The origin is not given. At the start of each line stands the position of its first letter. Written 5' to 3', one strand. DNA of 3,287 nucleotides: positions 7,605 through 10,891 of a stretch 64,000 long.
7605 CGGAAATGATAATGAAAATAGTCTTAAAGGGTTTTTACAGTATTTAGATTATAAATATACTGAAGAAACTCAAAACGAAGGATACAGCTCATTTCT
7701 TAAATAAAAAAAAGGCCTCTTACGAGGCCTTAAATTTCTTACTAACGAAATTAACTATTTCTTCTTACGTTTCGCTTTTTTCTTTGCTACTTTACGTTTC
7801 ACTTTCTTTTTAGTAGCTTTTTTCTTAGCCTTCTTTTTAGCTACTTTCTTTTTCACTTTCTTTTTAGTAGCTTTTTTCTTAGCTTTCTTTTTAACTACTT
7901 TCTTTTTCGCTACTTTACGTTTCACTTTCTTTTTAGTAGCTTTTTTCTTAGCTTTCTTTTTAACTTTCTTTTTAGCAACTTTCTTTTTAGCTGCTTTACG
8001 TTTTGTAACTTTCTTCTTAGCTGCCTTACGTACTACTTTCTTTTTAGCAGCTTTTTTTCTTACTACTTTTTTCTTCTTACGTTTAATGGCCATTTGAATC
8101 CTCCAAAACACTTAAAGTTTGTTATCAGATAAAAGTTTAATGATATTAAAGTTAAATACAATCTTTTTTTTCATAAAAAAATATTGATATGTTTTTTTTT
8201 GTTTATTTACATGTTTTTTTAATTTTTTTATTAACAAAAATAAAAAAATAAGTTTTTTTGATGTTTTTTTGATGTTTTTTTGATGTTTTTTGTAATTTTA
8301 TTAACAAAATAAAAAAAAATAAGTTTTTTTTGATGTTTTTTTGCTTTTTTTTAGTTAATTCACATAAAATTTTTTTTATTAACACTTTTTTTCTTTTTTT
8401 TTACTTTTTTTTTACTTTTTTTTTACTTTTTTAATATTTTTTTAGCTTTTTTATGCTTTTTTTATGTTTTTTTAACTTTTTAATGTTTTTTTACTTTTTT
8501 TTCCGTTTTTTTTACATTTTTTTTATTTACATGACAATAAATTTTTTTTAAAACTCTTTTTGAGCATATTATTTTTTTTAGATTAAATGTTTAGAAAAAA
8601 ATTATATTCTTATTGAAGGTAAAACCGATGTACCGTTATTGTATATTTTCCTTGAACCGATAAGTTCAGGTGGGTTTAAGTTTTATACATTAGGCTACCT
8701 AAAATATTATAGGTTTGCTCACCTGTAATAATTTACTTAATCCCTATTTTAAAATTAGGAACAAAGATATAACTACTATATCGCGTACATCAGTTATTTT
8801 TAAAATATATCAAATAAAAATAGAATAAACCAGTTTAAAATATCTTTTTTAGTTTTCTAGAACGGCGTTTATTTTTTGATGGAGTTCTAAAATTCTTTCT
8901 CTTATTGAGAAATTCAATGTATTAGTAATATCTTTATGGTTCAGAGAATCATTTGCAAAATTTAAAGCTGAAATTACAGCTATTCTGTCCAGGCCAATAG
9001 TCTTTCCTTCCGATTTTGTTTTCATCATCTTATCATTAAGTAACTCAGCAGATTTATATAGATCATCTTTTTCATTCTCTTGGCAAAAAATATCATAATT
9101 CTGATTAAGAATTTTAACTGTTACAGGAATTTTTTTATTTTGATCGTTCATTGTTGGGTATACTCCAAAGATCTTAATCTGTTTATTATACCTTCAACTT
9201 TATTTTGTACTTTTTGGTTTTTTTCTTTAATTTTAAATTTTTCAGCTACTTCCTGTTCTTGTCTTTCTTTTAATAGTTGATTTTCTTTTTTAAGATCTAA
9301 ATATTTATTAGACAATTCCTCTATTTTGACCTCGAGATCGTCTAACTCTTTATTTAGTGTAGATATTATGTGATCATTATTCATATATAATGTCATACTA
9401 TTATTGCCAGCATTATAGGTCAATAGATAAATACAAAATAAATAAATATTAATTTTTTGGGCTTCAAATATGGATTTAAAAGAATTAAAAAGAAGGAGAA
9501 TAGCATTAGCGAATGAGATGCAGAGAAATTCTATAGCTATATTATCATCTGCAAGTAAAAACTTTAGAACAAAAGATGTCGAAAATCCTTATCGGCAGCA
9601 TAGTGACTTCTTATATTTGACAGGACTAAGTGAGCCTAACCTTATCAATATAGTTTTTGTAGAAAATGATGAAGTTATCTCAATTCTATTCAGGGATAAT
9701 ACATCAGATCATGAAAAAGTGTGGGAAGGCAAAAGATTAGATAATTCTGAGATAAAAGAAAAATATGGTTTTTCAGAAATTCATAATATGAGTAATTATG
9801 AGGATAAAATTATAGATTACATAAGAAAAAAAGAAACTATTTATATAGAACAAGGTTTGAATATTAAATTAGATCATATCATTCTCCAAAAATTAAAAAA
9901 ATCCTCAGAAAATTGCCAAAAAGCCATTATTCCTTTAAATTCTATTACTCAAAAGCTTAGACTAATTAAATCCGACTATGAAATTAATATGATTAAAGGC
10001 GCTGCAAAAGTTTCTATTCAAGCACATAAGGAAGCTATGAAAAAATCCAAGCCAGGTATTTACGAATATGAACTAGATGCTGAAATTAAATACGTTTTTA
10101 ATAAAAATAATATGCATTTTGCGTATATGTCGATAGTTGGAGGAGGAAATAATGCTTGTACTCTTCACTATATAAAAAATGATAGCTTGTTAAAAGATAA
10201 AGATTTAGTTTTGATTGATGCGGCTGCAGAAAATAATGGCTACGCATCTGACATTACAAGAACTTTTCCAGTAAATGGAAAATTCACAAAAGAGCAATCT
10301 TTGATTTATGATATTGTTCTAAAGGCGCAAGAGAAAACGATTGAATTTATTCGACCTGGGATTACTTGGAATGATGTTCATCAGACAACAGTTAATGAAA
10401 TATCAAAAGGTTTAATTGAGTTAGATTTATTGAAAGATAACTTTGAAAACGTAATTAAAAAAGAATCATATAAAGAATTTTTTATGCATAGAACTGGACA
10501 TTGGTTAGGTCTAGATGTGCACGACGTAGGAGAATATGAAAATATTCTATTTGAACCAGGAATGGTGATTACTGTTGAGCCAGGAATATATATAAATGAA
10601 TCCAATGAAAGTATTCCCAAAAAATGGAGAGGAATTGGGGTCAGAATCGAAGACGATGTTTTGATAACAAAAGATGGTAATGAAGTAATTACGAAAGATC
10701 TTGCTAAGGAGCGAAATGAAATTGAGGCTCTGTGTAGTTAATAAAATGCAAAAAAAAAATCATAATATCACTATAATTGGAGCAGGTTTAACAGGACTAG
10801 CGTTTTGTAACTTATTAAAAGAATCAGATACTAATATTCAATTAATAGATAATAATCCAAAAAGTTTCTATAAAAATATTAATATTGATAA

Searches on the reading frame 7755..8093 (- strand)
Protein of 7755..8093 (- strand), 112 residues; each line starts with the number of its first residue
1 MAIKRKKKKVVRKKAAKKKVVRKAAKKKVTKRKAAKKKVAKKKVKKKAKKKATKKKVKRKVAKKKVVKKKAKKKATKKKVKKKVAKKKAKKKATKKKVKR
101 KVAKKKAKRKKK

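Call 10: search_protein_families(library=pfam, proteins=[window:7755-8093:-], max_evalue=0.01)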
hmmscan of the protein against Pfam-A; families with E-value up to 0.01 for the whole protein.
window:7755-8093:- (112 aa): 0 families

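Call 24: find_homologous_proteins(query=window:7755-8093:-)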
Query window:7755-8093:- (112 aa): 3 proteins with E <= 0.001 among 8000 candidates.
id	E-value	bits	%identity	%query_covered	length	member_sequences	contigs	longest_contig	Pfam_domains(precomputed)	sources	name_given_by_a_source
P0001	3.8e-8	51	-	-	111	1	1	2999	-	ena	-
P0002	5.0e-6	45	-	-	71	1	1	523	-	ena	-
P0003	1.3e-4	40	-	-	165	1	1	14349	-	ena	-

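Call 42: search_protein_families(library=ncbifam, proteins=[window:7755-8093:-], max_evalue=1)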
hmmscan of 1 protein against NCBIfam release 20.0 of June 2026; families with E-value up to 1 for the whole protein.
window:7755-8093:- (112 aa): 0 families
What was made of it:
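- On Autoregulated nucleoid-protein gene with upstream curved DNA (hns-like logic): It has no Pfam or NCBIfam family (calls 10 and 42), and the homology search was uninformative (call 24).
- The protein has no recognisable domain or family (calls 10, 24, 42).
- Tried and rejected: Pfam (call 10), NCBIfam (call 42) and the 5.8-billion-protein search (call 24) gave nothing usable; the last returned 3 low-complexity hits.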

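Call 49: find_encoding_contigs(protein=P0003, flank=3000, max_places=3)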
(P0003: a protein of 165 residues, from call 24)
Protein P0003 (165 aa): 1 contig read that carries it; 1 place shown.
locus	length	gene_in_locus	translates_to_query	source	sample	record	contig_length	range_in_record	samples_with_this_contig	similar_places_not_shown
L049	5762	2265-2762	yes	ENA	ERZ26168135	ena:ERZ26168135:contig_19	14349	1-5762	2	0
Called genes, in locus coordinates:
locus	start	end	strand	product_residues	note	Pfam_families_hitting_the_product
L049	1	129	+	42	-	?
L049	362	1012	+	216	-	-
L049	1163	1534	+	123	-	PF00903:Glyoxalase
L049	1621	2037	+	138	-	PF07883:Cupin_2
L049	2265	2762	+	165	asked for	-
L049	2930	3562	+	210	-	PF09360:zf-CDGSH, PF06902:Fer4_19, PF09360:zf-CDGSH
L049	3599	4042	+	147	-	PF17314:DUF5360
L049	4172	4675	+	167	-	-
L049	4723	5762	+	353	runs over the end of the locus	PF25107:VWA7_N (weak)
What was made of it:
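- Tried and rejected: The context of hit P0003 (call 49) was unrelated.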

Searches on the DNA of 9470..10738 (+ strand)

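Call 14: search_rna_families(sources=[L001, L002, L003, L004, L005, L006, L007, L008, L009, L010, L011, L012], threshold=gathering)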
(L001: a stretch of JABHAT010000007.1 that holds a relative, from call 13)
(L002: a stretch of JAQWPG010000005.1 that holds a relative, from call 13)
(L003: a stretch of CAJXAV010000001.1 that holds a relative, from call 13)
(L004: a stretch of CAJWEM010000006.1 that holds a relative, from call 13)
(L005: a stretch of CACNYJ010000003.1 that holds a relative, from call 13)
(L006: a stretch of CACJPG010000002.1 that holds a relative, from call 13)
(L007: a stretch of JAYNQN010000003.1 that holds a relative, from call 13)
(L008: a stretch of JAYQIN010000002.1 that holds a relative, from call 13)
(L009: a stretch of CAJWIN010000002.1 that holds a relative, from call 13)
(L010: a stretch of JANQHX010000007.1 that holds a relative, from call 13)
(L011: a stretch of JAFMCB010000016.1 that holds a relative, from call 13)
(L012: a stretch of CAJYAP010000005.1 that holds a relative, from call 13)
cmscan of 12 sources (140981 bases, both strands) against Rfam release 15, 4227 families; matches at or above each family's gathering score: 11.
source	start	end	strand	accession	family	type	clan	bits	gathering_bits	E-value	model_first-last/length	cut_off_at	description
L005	5150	5329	-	RF00013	6S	Gene;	-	95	46.4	2.2e-17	1-187/187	no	6S / SsrS RNA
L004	1312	1491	-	RF00013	6S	Gene;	-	90.8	46.4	2.2e-16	1-187/187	no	6S / SsrS RNA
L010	4315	4494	-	RF00013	6S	Gene;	-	89.8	46.4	3.8e-16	1-187/187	no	6S / SsrS RNA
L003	5151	5329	-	RF00013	6S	Gene;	-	88.5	46.4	7.8e-16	1-187/187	no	6S / SsrS RNA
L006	5134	5313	-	RF00013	6S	Gene;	-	87.5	46.4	1.3e-15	1-187/187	no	6S / SsrS RNA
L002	5155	5333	-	RF00013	6S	Gene;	-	74.3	46.4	1.9e-12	1-187/187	no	6S / SsrS RNA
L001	689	867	-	RF00013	6S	Gene;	-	74.1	46.4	2.1e-12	1-187/187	no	6S / SsrS RNA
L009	5154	5332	-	RF00013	6S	Gene;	-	73.3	46.4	3.2e-12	1-187/187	no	6S / SsrS RNA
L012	570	748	-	RF00013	6S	Gene;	-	72.6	46.4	4.7e-12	1-187/187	no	6S / SsrS RNA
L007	5152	5330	-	RF00013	6S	Gene;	-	67.3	46.4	8.9e-11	1-187/187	no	6S / SsrS RNA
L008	5149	5327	-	RF00013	6S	Gene;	-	66.8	46.4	1.2e-10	1-187/187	no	6S / SsrS RNA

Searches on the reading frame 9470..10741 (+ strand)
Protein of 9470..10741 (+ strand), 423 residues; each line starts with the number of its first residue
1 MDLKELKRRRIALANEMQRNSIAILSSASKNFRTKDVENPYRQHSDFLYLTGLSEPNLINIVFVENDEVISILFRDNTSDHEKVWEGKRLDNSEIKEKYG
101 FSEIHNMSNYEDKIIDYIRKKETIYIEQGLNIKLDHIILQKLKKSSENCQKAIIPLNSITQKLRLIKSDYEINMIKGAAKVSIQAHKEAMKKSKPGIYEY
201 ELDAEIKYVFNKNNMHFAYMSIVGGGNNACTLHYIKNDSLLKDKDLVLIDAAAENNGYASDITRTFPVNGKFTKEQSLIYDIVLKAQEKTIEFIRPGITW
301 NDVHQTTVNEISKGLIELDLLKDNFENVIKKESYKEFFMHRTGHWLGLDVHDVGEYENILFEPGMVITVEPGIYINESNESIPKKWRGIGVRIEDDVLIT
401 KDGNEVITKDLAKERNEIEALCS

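Call 10: search_protein_families(library=pfam, proteins=[window:9470-10741:+], max_evalue=0.01)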
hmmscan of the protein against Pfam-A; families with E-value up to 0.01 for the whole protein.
window:9470-10741:+ (423 aa): 2 families
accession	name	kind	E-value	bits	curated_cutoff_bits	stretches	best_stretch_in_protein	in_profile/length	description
PF00557.29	Peptidase_M24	-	1.1e-61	208.7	23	1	174-401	2-208/208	Metallopeptidase family M24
PF05195.22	AMP_N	-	2.8e-28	98.5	24.6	1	7-125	2-121/121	Aminopeptidase P, N-terminal domain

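Call 13: find_related_loci(query=window:9470-10738:+, collection=genome_contigs, flank=6000)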
Query window:9470-10738:+ (423 aa) in genome_contigs; peptide patterns used: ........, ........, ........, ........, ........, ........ (x = any residue, [..] = any of these).
70 stretches matched a pattern; 12 encode a relative of the query (tblastn E <= 1e-3); 12 distinct loci.
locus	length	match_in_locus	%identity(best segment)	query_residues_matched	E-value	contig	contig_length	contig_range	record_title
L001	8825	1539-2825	73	1-423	0e+0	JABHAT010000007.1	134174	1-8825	MAG: Gammaproteobacteria bacterium isolate SI036_bin62 k141_1353675, whole genome shotgun sequence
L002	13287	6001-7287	72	1-423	0e+0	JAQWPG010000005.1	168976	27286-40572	MAG: Gammaproteobacteria bacterium isolate cluster2_bin.221 k141_4143848, whole genome shotgun sequence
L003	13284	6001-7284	70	1-422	0e+0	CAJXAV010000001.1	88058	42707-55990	MAG TPA_asm: uncultured Gammaproteobacteria bacterium isolate ERR598965_bin.33_MetaBAT_v2.12.1_MAG genome assembly, cont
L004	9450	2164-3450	67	1-423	0e+0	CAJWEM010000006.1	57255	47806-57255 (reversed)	MAG TPA_asm: uncultured Gammaproteobacteria bacterium isolate ERR599032_bin.76_MetaBAT_v2.12.1_MAG genome assembly, cont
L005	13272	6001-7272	68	1-418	0e+0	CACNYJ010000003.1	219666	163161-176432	MAG: uncultured Thiothrix sp. isolate AH-287-I11 genome assembly, contig: AH-287-I11_NODE_3, whole genome shotgun sequen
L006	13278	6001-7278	66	3-422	0e+0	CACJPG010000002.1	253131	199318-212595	uncultured Thiothrix sp. isolate AG-447-N20 genome assembly, contig: AG-447-N20_NODE_2, whole genome shotgun sequence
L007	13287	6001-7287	69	1-423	0e+0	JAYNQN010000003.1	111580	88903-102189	MAG: Gammaproteobacteria bacterium isolate 139539_COM_metabat_bins_2.tsv.028 NODE_121_length_111580_cov_5.689469, whole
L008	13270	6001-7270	84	1-423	0e+0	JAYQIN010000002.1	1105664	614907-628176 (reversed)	MAG: Thiothrix sp. isolate SD4487_NP_metabat_bins_2.tsv.828 contig_9353_pilon, whole genome shotgun sequence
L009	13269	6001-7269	74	1-423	0e+0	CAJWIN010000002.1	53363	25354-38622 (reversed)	MAG TPA_asm: uncultured Gammaproteobacteria bacterium isolate ERR599095_bin.30_MetaBAT_v2.12.1_MAG genome assembly, cont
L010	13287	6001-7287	44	4-421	3e-116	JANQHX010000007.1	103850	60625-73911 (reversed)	MAG: Gynuella sp. isolate PL24a_bin.28 k99_9111034, whole genome shotgun sequence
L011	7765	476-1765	40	1-421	4e-90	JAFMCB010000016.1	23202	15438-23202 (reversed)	MAG: Methylophilaceae bacterium isolate CPBay_Spr15L08_39 NODE_1232_length_23202_cov_20.627814, whole genome shotgun seq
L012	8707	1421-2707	71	1-423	0e+0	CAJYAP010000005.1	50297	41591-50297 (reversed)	MAG TPA_asm: uncultured Gammaproteobacteria bacterium isolate ERR2098401_bin.45_MetaBAT_v2.12.1_MAG genome assembly, con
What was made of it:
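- Tried and rejected: The record titles say only 'Gammaproteobacteria bacterium' or 'uncultured Thiothrix sp.' (call 13).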
